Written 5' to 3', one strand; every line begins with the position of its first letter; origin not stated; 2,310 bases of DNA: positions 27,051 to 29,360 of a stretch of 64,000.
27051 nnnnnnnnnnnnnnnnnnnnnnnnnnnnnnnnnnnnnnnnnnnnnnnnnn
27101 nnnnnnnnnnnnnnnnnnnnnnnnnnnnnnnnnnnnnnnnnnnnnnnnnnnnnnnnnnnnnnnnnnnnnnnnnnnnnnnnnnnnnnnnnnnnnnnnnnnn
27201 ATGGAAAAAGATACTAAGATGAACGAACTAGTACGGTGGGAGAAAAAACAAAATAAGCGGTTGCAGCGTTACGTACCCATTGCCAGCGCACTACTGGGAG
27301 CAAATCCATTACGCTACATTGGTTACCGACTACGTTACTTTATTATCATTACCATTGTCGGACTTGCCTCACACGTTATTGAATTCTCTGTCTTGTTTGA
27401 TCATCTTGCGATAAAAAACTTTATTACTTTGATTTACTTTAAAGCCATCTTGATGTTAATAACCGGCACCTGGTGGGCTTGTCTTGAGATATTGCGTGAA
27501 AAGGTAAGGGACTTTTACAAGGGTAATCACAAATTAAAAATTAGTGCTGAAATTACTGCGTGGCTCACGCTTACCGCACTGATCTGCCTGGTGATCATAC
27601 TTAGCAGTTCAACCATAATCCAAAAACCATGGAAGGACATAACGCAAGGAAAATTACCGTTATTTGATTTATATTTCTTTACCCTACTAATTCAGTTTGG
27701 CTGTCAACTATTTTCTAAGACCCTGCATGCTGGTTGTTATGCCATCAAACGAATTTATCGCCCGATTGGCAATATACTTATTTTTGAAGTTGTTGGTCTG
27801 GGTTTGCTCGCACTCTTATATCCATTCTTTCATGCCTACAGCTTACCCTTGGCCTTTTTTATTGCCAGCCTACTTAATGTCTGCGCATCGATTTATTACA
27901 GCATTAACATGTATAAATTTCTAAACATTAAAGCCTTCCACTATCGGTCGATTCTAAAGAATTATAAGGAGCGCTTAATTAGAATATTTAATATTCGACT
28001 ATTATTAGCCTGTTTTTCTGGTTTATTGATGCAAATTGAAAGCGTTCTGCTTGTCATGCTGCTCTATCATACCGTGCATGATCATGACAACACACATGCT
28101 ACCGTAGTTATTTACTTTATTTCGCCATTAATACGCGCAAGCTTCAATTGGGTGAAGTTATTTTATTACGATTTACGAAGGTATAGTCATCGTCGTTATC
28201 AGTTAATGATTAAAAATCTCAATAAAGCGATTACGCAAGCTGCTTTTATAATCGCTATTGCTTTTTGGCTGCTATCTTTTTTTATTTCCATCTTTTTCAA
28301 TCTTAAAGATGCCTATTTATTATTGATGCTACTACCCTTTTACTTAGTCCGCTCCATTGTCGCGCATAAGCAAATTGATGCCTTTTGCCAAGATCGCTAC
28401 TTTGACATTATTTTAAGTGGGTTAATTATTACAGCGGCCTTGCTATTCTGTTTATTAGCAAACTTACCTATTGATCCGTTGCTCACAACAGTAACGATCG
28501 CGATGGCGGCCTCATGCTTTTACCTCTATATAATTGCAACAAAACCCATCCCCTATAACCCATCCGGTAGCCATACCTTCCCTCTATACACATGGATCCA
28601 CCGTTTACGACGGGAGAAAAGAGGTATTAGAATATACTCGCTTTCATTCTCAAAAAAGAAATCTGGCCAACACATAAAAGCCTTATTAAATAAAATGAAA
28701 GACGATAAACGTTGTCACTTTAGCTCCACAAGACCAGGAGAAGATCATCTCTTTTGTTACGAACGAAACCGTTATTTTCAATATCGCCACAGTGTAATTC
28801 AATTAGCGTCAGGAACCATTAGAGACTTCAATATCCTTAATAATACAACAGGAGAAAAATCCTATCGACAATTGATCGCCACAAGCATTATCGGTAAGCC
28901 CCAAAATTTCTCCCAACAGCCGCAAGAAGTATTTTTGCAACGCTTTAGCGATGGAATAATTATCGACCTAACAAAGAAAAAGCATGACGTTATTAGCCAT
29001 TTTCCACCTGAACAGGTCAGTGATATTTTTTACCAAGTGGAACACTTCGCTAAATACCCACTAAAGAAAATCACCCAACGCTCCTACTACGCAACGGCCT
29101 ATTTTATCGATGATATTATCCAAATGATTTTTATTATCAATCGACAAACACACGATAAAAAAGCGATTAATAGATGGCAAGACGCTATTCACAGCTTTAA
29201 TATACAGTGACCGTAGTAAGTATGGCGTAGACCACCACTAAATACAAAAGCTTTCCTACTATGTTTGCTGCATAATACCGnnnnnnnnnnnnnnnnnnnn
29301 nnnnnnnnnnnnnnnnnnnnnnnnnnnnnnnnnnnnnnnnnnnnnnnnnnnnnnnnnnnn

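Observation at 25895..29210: Reverse transcriptase translationally coupled to a ~12-TM protein: candidate novel RT-based two-gene system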

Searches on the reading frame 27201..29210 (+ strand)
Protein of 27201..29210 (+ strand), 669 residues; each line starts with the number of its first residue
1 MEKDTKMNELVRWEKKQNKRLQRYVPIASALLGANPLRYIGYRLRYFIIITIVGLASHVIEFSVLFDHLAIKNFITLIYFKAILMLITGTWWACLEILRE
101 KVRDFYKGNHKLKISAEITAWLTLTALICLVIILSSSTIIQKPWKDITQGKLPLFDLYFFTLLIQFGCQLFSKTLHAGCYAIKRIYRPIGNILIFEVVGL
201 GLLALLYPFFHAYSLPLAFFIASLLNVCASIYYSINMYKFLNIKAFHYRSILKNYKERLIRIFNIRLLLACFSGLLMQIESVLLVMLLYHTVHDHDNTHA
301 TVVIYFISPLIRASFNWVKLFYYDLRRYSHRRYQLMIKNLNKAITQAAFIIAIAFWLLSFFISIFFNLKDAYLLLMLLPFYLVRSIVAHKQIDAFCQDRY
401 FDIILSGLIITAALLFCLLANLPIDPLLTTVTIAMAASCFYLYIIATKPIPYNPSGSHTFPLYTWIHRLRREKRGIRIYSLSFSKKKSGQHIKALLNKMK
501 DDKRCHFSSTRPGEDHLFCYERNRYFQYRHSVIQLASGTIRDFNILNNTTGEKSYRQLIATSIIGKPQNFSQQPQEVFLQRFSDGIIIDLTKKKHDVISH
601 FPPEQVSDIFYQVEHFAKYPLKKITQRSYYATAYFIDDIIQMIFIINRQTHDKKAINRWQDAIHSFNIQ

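Call 3: search_protein_families(library=pfam, proteins=[window:27201-29210:+], max_evalue=1)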
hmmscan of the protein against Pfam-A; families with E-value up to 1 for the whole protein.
window:27201-29210:+ (669 aa): 0 families

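Call 4: search_protein_families(library=padloc, proteins=[window:27201-29210:+], max_evalue=1)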
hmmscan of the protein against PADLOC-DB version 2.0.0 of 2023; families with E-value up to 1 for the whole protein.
window:27201-29210:+ (669 aa): 0 families

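Call 5: search_protein_families(library=ncbifam, proteins=[window:27201-29210:+], max_evalue=1)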
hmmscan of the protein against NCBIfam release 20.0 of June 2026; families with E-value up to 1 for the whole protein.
window:27201-29210:+ (669 aa): 1 family
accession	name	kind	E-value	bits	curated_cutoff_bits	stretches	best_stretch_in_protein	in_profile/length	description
TIGR03943.1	TIGR03943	equivalog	0.33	10.3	88.8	1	73-134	12-73/221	TIGR03943 family putative permease subunit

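Call 6: find_homologous_proteins(query=window:27201-29210:+)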
Query window:27201-29210:+ (669 aa): 2 proteins with E <= 0.001 among 8000 candidates.
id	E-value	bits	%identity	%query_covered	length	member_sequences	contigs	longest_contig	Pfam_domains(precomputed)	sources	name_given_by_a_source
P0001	0.0e+0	1509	100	100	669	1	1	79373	-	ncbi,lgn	-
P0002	5.2e-132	460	37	99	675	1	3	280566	-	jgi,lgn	-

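Call 9: find_encoding_contigs(protein=P0002, flank=10000, max_places=6)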
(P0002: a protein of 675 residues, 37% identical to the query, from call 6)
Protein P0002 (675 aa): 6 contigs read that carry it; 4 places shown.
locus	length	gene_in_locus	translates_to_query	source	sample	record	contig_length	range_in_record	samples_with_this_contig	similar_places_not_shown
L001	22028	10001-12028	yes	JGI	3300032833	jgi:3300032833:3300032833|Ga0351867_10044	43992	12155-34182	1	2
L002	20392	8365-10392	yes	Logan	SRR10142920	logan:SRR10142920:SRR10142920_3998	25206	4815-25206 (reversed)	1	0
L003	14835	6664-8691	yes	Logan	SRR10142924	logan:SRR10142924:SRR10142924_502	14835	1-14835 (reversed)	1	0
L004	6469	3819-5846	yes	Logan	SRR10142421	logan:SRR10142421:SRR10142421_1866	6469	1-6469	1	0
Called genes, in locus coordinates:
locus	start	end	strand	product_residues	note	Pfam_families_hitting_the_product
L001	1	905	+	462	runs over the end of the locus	PF00206:Lyase_1, PF10415:FumaraseC_C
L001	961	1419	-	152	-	PF02308:MgtC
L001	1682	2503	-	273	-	PF00106:adh_short, PF08659:KR (weak), PF13561:adh_short_C2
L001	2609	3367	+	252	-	PF02698:DUF218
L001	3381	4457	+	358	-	PF01594:AI-2E_transport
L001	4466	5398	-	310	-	PF02016:Peptidase_S66, PF17676:Peptidase_S66C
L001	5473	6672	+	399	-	PF02899:Phage_int_SAM_1 (faint), PF00589:Phage_integrase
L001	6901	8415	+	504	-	PF02661:Fic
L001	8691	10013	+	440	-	PF00078:RVT_1, PF00680:RdRP_1 (weak)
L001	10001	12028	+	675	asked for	-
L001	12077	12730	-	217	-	PF05708:Peptidase_C92 (faint)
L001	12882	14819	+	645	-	-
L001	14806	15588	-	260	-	PF05875:Ceramidase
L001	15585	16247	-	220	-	PF01596:Methyltransf_3, PF13847:Methyltransf_31 (weak), PF13578:Methyltransf_24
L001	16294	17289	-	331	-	PF13406:SLT_2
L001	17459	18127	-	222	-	PF01656:CbiA, PF13500:AAA_26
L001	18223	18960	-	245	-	PF00891:Methyltransf_2 (weak), PF01209:Ubie_methyltran (weak), PF13489:Methyltransf_23, PF13649:Methyltransf_25, PF13847:Methyltransf_31, PF08241:Methyltransf_11, PF08242:Methyltransf_12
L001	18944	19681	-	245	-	PF00561:Abhydrolase_1, PF12146:Hydrolase_4 (faint), PF12697:Abhydrolase_6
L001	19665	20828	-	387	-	PF00155:Aminotran_1_2, PF01212:Beta_elim_lyase (weak)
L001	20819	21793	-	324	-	PF04055:Radical_SAM, PF06968:BATS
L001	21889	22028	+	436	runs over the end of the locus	PF00202:Aminotran_3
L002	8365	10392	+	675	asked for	-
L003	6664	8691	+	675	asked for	-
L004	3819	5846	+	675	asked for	-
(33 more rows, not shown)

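Call 10: find_encoding_contigs(protein=P0001, flank=10000, max_places=4)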
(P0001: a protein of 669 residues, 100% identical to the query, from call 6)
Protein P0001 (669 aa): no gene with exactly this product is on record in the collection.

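Call 21: search_protein_representatives(alignment_id=A1)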
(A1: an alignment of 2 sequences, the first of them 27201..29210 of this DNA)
Query: 2 sequences, 682 profile positions. Proteins with E-value up to 0.001 (for the whole library): 500; up to 1e-10: 430; up to 1e-30: 275. The best 150 are listed.
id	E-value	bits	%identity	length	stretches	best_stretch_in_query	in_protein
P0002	0.0e+00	1308.3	-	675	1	7-682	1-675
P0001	0.0e+00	1306.1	-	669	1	1-674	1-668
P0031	8.2e-107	374.9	-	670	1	7-679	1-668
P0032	2.6e-104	366.7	-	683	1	7-675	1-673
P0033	3.3e-90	320.1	-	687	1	7-675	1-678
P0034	3.1e-86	306.9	-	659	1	8-674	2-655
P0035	7.8e-81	289.1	-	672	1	10-674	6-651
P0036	1.0e-77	278.8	-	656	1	15-669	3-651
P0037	1.7e-77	278.0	-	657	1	7-547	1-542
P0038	5.5e-77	276.4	-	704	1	7-674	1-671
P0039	2.9e-76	274.0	-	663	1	7-676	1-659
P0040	1.4e-75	271.7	-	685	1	7-675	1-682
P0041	1.2e-74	268.7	-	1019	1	7-674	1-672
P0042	2.1e-74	267.8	-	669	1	7-674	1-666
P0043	1.4e-71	258.5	-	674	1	7-679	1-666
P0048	2.0e-68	248.1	-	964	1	7-675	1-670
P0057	1.9e-66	241.5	-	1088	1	7-675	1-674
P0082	5.9e-62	226.7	-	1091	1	7-678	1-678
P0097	5.3e-60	220.2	-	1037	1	9-674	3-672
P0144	4.3e-53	197.4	-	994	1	6-480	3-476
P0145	4.4e-53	197.4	-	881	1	7-450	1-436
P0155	7.1e-51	190.1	-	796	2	7-245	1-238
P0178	1.1e-47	179.5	-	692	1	7-675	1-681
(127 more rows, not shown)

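Call 41: predict_structure(alignment_id=A3)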
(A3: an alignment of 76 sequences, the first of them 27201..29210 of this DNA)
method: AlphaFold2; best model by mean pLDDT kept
length: 669 residues; sequences in the alignment: 76
mean_pLDDT: 92.9   pTM: 0.93
mean pLDDT of the five models: 92.9, 91.9, 91.4, 91.2, 90.9
residues with pLDDT >= 90: 540; 70-90: 121; 50-70: 8; < 50: 0
segments of 3 or more residues with pLDDT < 50: none
pLDDT, mean of each block of 10 residues (from residue 1): 87 94 95 94 96 96 93 91 96 97 91 94 96 88 79 89 95 97 94 96 97 96 96 97 91 87 95 97 89 84 93 97 96 96 97 98 91 95 98 98 98 96 94 98 95 74 95 93 86 87 84 94 73 87 91 95 89 97 97 90 95 96 89 97 97 96 96
secondary structure, 60 per line:
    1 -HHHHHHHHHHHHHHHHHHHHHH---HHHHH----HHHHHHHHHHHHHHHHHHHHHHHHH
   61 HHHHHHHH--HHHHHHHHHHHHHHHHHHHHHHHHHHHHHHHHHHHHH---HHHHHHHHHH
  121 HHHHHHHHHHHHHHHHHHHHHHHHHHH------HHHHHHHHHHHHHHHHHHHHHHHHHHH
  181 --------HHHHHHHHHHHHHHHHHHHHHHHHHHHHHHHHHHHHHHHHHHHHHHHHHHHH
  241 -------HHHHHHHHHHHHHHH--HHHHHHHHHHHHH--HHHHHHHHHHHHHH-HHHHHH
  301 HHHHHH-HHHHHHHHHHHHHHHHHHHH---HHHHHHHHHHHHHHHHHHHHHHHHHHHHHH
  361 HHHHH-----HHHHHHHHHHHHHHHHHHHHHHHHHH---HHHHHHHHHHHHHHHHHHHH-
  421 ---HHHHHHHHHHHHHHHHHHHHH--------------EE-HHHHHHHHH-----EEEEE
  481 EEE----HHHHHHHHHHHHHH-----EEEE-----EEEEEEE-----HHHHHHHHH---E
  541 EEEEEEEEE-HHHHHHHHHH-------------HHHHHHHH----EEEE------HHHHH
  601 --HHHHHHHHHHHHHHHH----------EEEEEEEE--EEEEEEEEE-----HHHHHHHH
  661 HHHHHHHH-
elements in order: H2-23 H27-31 H36-68 H71-107 H111-147 H154-180 H189-240 H248-262 H265-277 H280-293 H295-306 H308-327 H331-365 H371-396 H400-419 H424-444 H462-470 E476-483 H488-501 E507-510 E516-522 H528-536 E540-549 H551-560 H574-581 E586-589 H596-600 H603-618 E629-636 E639-647 H653-668

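Call 44: fold_search(model_id=the predicted structure, library=pdb)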
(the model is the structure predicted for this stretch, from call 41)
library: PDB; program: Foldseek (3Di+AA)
matches with E <= 10: 622; with E <= 0.001: 38
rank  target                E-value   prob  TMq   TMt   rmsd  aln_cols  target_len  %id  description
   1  4mlb_A                1.5e-07  1.00  0.40  0.54   7.6       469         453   14  Reverse polarity of binding pocket suggests different function of a MOP superfamily transporter from Pyrococcus furios (released 2013-09-25)
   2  6hfb_C                6.5e-07  1.00  0.41  0.55   7.4       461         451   14  Outward-facing conformation of a multidrug resistance MATE family transporter of the MOP superfamily. (released 2019-06-12)
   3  4mlb_C                9.6e-07  1.00  0.40  0.53   7.7       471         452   13  Reverse polarity of binding pocket suggests different function of a MOP superfamily transporter from Pyrococcus furios (released 2013-09-25)
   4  3vvp_B                1.2e-06  1.00  0.40  0.58   7.3       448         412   14  Crystal structure of MATE in complex with Br-NRF (released 2013-04-03)
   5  4mlb_B                1.3e-06  1.00  0.40  0.55   7.7       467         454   14  Reverse polarity of binding pocket suggests different function of a MOP superfamily transporter from Pyrococcus furios (released 2013-09-25)
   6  6hfb_D                1.3e-06  1.00  0.37  0.49   8.4       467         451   15  Outward-facing conformation of a multidrug resistance MATE family transporter of the MOP superfamily. (released 2019-06-12)
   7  3wbn_A                5.5e-06  1.00  0.39  0.53   7.7       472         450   14  Crystal structure of MATE in complex with MaL6 (released 2013-06-12)
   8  3w4t                  5.7e-06  1.00  0.41  0.56   7.5       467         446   14  Crystal structure of MATE P26A mutant (released 2013-04-03)
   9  3vvr_A                6.0e-06  1.00  0.37  0.51   8.3       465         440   14  Crystal structure of MATE in complex with MaD5 (released 2013-04-03)
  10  6hfb_B                8.1e-06  1.00  0.39  0.53   7.9       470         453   13  Outward-facing conformation of a multidrug resistance MATE family transporter of the MOP superfamily. (released 2019-06-12)
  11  5yck                  9.2e-06  1.00  0.43  0.59   6.8       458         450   12  Crystal structure of a MATE family protein derived from Camelina sativa at 2.3 angstrom (released 2017-09-27)
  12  3vvp_A                1.1e-05  1.00  0.38  0.53   7.9       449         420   13  Crystal structure of MATE in complex with Br-NRF (released 2013-04-03)
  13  3vvn                  1.3e-05  1.00  0.40  0.56   7.5       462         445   14  Crystal structure of MATE in the straight conformation (released 2013-04-03)
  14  6ids                  1.5e-05  1.00  0.44  0.63   6.4       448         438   13  Crystal structure of Vibrio cholerae MATE transporter VcmN D35N mutant (released 2019-01-16)
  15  3vvo                  1.9e-05  1.00  0.39  0.53   7.8       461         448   14  Crystal structure of MATE in the bent conformation (released 2013-04-03)
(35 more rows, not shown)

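Call 45: search_solved_structures(query=A3, max_evalue=1)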
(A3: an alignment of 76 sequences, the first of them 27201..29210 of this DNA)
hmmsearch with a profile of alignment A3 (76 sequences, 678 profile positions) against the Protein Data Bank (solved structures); distinct sequences matched with E-value up to 1: 0.

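Call 54: search_protein_families(library=pfam, proteins=[P0041, P0048, P0057, P0082, P0097, P0144, P0145, P0155], max_evalue=0.01)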
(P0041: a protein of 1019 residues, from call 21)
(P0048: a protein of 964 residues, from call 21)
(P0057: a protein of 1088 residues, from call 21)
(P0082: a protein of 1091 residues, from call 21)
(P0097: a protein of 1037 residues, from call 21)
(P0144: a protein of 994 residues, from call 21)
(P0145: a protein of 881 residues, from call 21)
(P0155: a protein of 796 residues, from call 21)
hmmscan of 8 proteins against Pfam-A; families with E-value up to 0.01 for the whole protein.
P0041 (1019 aa): 2 families
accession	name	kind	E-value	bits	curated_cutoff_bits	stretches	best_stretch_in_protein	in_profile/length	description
PF13437.12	HlyD_3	-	2.5e-12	47.9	22.2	1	874-957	2-84/106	HlyD family secretion protein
PF16576.10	HlyD_D23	-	2e-11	44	30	1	726-955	16-190/214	Barrel-sandwich domain of CusB or HlyD membrane-fusion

P0048 (964 aa): 3 families
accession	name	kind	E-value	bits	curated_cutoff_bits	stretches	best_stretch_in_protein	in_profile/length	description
PF13437.12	HlyD_3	-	1.8e-18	67.7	22.2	2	827-932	1-106/106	HlyD family secretion protein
PF16576.10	HlyD_D23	-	1.6e-17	64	30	1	715-933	7-212/214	Barrel-sandwich domain of CusB or HlyD membrane-fusion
PF00364.28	Biotin_lipoyl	-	0.00019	21.6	22.1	0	729-758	44-73/73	Biotin-requiring enzyme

P0057 (1088 aa): 4 families
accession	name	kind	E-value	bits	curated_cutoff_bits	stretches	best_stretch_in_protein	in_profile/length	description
PF13437.12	HlyD_3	-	1.5e-12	48.6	22.2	1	951-1030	2-80/106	HlyD family secretion protein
PF16576.10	HlyD_D23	-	4.8e-12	46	30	1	942-1031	102-189/214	Barrel-sandwich domain of CusB or HlyD membrane-fusion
PF02321.23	OEP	-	0.0043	17.3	22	1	826-886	117-177/187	Outer membrane efflux protein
PF00364.28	Biotin_lipoyl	-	0.0089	16.3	22.1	0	729-761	41-73/73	Biotin-requiring enzyme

P0082 (1091 aa): 2 families
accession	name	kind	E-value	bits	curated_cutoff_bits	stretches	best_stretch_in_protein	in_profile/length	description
PF16576.10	HlyD_D23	-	2e-18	66.9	30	1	917-1060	77-212/214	Barrel-sandwich domain of CusB or HlyD membrane-fusion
PF13437.12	HlyD_3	-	4.9e-13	50.2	22.2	1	955-1059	2-106/106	HlyD family secretion protein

P0097 (1037 aa): 2 families
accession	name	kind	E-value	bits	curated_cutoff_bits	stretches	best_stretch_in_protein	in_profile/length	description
PF13437.12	HlyD_3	-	9.3e-16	58.9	22.2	1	893-975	2-83/106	HlyD family secretion protein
PF16576.10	HlyD_D23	-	4.5e-14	52.7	30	1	717-974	7-190/214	Barrel-sandwich domain of CusB or HlyD membrane-fusion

P0144 (994 aa): 3 families
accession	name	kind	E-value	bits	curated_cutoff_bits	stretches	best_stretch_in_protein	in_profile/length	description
PF16576.10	HlyD_D23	-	4.2e-12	46.2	30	1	720-948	10-199/214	Barrel-sandwich domain of CusB or HlyD membrane-fusion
PF13437.12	HlyD_3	-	6.3e-12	46.6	22.2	1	858-947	2-88/106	HlyD family secretion protein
PF16808.10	PKcGMP_CC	-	0.009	16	35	0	764-781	12-29/35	Coiled-coil N-terminus of cGMP-dependent protein kinase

P0145 (881 aa): 2 families
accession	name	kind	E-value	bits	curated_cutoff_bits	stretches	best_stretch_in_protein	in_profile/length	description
PF00027.35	cNMP_binding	-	1.6e-15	57.2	27.5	1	754-835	2-88/89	Cyclic nucleotide-binding domain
PF01079.26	Hint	-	0.0046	17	29.7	1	376-429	132-183/213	Hint module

P0155 (796 aa): 0 families

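Call 67: search_protein_families(library=padloc, alignment_id=A7, max_evalue=0.00001)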
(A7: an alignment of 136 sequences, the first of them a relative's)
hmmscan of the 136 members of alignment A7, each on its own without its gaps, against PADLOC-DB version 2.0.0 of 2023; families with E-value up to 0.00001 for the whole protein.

A. member 1, L001:6901-8415:+ (504 aa): 6 families
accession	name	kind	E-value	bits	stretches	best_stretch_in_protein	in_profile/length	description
PDLC04966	PDC-S24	-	1.5e-174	579.5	1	6-502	4-492/497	-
PDLC03963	SoFic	-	1.9e-23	81.4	1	225-377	95-244/361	-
PDLC04840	PDC-S04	-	7.9e-10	36.8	1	222-351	56-181/227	-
PDLC04839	PDC-S04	-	3.8e-08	31.2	1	316-351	131-166/205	-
PDLC04836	PDC-S04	-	7.8e-08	29.8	1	240-351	89-194/244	-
PDLC04837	PDC-S04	-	5.3e-07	27.2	1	286-386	128-218/234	-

B. families by the number of members that match (of 136 scanned): 34 families (the first 25 are shown)
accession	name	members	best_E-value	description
PDLC00731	Effector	4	8.7e-14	TIR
PDLC02371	PycTIR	4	3e-13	-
PDLC00732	Effector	4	1e-10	TIR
PDLC00734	PycC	4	2.4e-07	Pycsar cyclase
PDLC04134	mad2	2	4.4e-20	mads_2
PDLC04966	PDC-S24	1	1.5e-174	-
PDLC00788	Cyclase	1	1.6e-118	oligonucleotide-cyclase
PDLC01995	RtcR_PspF2--CARF_AAA_HTH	1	2.1e-105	-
PDLC00801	Cyclase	1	1.9e-57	oligonucleotide-cyclase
PDLC04135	mad3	1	2.8e-56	mads_3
PDLC01994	RtcR_PspF1--CARF_AAA_HTH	1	1e-52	-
PDLC01993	RtcR--CARF_AAA_HTH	1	1.8e-51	-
PDLC00794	Cyclase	1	8.2e-45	oligonucleotide-cyclase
PDLC00812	Cyclase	1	7.7e-33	oligonucleotide-cyclase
PDLC00789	Cyclase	1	3.1e-25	oligonucleotide-cyclase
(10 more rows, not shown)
